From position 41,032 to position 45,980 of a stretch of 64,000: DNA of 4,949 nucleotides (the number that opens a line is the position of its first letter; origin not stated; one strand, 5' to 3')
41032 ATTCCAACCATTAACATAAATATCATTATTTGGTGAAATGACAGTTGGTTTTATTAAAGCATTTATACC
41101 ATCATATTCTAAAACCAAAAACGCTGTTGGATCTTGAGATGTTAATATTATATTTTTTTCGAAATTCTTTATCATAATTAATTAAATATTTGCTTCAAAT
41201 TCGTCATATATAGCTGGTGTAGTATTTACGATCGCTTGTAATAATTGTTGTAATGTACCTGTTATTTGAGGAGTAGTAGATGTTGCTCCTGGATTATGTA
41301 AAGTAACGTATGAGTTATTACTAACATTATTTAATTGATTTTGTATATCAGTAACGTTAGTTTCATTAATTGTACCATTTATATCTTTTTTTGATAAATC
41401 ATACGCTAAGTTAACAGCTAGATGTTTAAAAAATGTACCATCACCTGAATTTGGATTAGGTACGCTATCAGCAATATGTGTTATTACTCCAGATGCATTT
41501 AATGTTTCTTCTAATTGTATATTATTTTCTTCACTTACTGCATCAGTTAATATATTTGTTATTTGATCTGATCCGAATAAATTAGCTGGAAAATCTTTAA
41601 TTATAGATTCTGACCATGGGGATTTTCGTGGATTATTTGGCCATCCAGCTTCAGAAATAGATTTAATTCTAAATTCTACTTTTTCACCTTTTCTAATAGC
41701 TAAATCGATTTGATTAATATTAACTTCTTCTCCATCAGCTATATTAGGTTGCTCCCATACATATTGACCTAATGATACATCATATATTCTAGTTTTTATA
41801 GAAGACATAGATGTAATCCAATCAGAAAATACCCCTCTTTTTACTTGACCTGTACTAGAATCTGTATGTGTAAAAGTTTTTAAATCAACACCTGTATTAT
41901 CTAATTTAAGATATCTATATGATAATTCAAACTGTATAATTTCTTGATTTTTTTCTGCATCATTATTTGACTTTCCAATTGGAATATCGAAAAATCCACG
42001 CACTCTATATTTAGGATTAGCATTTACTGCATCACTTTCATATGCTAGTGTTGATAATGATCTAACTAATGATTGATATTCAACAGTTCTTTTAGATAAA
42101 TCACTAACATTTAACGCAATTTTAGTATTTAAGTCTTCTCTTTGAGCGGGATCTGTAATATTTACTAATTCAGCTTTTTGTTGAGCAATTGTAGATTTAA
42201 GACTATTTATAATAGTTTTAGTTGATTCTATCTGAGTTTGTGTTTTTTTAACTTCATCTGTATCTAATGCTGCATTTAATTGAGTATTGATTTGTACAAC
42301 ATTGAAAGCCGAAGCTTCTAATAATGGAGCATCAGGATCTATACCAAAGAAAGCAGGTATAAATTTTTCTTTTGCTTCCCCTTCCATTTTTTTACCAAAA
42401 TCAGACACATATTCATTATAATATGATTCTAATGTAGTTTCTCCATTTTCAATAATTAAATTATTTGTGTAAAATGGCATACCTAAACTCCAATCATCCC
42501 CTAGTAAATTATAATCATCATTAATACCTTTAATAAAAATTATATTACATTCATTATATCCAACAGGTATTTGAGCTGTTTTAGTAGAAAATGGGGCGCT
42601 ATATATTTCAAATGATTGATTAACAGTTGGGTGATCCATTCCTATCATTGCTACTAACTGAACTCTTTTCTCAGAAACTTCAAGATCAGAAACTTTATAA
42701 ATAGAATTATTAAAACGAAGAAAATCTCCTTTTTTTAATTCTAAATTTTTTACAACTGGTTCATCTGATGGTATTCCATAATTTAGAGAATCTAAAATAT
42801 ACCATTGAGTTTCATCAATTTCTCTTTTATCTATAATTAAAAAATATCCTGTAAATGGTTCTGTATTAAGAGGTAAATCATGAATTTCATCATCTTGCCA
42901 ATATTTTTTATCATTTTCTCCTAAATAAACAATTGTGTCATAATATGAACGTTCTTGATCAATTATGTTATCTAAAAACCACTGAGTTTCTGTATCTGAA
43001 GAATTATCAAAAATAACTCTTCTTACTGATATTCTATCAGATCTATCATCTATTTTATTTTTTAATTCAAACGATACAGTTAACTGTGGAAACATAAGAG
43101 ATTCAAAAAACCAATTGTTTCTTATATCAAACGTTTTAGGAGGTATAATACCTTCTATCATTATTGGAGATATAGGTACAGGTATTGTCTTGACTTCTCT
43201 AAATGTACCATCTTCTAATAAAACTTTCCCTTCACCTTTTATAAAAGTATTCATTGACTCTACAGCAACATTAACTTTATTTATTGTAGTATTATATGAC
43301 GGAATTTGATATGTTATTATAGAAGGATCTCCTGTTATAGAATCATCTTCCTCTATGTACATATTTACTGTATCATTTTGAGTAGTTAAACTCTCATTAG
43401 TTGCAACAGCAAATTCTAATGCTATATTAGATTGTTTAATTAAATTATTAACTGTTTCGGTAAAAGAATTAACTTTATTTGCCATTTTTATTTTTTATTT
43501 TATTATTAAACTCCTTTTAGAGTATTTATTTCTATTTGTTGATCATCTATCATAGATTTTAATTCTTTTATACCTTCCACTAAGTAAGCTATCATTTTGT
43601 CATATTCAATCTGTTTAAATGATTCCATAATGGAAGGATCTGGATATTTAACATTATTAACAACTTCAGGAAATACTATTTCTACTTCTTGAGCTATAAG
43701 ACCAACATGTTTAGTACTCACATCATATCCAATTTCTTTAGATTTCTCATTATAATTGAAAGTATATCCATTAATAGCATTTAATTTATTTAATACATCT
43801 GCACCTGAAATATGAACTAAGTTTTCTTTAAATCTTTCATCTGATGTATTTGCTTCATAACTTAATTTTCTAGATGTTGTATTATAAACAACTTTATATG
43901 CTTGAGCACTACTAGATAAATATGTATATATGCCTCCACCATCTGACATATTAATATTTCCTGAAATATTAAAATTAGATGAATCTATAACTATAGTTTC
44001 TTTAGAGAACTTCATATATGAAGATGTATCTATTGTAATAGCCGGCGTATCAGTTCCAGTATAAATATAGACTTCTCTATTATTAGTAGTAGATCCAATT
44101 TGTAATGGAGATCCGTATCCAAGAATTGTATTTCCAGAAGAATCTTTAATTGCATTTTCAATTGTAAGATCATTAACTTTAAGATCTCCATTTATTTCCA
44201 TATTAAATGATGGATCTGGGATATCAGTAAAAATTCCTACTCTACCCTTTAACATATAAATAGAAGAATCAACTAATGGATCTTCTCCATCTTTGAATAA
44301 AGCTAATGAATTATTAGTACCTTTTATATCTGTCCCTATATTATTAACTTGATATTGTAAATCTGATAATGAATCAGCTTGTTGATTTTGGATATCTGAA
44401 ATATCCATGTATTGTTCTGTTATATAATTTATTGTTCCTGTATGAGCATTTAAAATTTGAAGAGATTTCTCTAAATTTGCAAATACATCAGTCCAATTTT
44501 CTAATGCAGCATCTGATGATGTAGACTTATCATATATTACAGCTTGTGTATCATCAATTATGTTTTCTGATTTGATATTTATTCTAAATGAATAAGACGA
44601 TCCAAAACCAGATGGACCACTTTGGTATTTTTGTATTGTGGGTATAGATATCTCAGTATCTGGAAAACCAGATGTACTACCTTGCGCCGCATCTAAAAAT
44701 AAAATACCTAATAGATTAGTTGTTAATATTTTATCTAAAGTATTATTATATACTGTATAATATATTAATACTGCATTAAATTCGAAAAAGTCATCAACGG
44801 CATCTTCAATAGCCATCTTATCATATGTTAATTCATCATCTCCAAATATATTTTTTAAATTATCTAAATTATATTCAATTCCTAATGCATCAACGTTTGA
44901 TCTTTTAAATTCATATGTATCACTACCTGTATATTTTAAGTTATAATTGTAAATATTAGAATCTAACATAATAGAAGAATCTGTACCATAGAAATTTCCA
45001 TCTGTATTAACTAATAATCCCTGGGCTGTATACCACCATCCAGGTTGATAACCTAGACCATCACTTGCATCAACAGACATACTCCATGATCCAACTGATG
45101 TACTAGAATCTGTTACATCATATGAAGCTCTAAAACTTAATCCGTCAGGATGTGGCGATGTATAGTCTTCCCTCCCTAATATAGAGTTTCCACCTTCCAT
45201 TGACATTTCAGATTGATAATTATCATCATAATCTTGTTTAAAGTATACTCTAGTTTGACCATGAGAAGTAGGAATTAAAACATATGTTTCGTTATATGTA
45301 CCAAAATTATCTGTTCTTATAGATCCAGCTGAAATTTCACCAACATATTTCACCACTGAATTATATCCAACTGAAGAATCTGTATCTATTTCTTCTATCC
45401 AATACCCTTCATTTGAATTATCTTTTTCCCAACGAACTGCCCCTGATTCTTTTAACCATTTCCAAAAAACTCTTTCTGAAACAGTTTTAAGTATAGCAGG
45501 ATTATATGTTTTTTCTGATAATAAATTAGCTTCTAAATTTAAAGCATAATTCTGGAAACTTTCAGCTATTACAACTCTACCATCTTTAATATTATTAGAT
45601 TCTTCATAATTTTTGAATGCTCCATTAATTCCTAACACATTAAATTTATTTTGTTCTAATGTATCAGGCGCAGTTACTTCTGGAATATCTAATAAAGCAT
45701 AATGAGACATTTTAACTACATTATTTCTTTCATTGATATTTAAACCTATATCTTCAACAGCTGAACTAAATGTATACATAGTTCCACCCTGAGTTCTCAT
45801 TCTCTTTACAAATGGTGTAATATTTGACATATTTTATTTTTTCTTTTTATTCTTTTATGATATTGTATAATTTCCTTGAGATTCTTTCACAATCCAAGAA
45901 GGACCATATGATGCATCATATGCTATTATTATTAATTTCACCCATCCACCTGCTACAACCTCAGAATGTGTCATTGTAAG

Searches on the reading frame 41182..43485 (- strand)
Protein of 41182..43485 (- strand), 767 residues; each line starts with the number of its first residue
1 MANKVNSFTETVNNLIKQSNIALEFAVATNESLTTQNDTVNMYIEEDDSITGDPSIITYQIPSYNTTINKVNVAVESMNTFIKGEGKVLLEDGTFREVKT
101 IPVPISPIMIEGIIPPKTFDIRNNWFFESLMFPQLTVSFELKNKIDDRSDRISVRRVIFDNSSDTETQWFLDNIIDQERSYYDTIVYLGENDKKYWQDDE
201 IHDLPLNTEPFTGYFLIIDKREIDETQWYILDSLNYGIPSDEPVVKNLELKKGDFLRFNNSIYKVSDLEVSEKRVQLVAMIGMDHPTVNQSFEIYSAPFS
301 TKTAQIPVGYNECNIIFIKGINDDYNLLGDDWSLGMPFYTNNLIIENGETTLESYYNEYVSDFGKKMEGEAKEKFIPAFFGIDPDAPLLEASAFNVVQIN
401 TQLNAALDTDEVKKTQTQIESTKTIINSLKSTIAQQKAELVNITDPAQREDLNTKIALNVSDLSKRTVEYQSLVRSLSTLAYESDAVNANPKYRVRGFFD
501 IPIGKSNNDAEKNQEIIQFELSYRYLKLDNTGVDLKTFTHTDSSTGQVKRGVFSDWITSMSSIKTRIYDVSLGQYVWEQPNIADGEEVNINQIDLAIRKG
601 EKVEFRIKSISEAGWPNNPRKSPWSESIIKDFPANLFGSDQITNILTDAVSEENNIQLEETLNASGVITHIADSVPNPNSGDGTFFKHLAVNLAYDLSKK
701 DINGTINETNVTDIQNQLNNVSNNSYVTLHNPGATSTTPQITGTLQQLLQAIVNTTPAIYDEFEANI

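Call 20: search_protein_families(library=pfam, proteins=[window:41182-43485:-], max_evalue=0.01)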
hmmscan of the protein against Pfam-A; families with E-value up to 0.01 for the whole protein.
window:41182-43485:- (767 aa): 0 families

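Call 21: search_protein_families(library=phrogs, proteins=[window:41182-43485:-], max_evalue=0.001)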
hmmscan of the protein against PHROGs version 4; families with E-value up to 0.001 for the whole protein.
window:41182-43485:- (767 aa): 1 family
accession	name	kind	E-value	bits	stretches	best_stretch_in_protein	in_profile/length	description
phrog_29329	-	unknown function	3.8e-65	221.2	1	3-674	7-680/1092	-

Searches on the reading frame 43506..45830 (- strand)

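Call 20: search_protein_families(library=pfam, proteins=[window:43506-45830:-], max_evalue=0.01)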
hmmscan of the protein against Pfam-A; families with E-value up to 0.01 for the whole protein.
window:43506-45830:- (774 aa): 1 family
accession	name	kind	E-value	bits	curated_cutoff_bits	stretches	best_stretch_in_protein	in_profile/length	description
PF13884.11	Peptidase_S74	-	3.3e-15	56.5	22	1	663-724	1-57/58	Chaperone of endosialidase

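Call 21: search_protein_families(library=phrogs, proteins=[window:43506-45830:-], max_evalue=0.001)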
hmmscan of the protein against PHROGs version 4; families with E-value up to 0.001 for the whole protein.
window:43506-45830:- (774 aa): 13 families
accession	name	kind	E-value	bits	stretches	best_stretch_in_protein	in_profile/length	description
phrog_5668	-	tail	2.2e-21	76.4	1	624-772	1426-1562/1567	tail fiber protein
phrog_8215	-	tail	4.2e-21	76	1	662-762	908-990/1000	baseplate wedge initiator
phrog_1980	-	tail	3.3e-20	73.8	1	475-772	173-434/449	tail fiber protein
phrog_14572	-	tail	3.4e-20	73.5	1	632-772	335-474/484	tail fiber protein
phrog_5481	-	tail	3.8e-15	56.4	1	571-773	837-1025/1043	tail fiber protein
phrog_6921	-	tail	2.3e-13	50.8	1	544-772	500-735/738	tail fiber protein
phrog_7841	-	unknown function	4.2e-10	40.2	1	660-763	392-483/489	-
phrog_12321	-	tail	1.5e-08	34.3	1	660-772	579-686/695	tail fiber protein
phrog_28992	-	unknown function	8.3e-08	32.8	1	648-772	234-340/343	-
phrog_25848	-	tail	9.6e-07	28.4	1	663-773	505-596/598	tail fiber protein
phrog_22609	-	tail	5.6e-06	25.3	1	662-773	1081-1182/1184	tail fiber protein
phrog_25788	-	tail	6.7e-05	22.7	1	660-759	510-594/603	tail fiber protein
phrog_5231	-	unknown function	0.00024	20.6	1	632-772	479-617/618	-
